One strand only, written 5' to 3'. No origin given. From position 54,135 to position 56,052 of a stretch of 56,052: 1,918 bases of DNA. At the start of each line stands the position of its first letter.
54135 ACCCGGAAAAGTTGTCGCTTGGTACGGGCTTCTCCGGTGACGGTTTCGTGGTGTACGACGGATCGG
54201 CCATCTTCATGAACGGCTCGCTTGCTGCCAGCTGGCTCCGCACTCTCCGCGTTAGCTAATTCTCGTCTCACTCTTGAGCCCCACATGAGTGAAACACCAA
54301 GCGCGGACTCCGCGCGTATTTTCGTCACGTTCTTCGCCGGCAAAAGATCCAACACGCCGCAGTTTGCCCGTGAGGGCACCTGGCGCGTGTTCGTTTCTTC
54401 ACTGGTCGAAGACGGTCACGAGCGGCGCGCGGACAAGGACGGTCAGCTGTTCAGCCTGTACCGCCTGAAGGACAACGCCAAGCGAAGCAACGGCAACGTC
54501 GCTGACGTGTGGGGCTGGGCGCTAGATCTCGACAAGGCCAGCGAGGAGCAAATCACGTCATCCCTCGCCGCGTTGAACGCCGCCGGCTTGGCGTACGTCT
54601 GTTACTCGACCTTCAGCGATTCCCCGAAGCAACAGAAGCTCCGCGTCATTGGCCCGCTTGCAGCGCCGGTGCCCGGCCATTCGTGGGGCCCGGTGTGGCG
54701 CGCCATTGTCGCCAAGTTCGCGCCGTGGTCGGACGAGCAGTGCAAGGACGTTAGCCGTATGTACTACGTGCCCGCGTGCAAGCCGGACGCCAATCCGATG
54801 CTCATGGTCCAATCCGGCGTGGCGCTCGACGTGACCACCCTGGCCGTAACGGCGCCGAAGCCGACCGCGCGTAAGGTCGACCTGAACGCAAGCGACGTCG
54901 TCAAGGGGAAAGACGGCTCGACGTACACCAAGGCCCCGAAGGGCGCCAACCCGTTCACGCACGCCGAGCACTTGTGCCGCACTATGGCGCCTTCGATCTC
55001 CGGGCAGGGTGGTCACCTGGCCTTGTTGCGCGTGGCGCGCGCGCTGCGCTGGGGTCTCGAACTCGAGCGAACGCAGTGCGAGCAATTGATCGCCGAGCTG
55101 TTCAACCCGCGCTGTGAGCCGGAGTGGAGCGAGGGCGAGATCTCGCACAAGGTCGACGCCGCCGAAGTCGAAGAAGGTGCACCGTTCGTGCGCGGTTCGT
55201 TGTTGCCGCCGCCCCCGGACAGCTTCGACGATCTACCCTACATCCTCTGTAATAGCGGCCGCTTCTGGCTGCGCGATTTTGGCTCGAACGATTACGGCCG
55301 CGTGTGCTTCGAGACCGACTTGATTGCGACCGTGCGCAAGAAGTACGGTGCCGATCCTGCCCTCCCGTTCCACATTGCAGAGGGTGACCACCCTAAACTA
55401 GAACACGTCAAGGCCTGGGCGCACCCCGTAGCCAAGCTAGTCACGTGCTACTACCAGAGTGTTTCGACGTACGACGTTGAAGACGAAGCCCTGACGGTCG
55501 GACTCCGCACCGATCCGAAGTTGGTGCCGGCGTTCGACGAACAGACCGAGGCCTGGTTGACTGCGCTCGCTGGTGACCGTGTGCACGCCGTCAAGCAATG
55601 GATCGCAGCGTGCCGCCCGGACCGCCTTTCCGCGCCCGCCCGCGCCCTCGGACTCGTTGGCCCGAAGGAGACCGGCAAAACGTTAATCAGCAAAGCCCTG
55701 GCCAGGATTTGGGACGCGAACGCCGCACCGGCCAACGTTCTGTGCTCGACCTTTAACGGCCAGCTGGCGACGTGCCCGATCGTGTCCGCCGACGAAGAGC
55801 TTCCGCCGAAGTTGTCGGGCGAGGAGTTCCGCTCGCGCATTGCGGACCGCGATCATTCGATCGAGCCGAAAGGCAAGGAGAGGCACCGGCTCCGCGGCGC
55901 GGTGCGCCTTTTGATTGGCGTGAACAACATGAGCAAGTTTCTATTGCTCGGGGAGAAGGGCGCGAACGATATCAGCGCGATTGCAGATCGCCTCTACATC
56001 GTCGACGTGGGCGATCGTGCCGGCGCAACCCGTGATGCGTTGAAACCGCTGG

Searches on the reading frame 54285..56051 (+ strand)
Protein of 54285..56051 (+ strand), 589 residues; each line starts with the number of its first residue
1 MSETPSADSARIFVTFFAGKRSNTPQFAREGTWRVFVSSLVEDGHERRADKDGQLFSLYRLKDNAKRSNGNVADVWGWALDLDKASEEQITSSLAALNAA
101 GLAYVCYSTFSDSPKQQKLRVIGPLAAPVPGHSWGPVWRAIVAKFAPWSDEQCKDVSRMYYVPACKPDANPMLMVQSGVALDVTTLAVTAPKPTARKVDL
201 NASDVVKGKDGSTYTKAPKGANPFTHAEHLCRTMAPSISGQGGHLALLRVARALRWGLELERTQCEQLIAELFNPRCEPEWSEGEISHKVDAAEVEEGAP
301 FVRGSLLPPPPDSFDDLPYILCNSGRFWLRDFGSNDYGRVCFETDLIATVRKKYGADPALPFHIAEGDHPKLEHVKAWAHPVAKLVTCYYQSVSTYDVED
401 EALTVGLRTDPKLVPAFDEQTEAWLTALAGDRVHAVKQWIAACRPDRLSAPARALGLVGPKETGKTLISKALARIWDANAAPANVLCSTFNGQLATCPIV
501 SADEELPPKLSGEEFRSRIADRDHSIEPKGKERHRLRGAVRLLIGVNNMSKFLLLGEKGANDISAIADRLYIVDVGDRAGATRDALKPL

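Call 10: search_protein_families(library=pfam, proteins=[window:54285-56051:+], max_evalue=0.01)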
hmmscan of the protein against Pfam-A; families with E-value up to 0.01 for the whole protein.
window:54285-56051:+ (589 aa): 1 family
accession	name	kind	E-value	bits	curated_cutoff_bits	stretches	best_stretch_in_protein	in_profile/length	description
PF19263.5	DUF5906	-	2.2e-06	28.7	27.6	1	457-549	1-103/114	Family of unknown function (DUF5906)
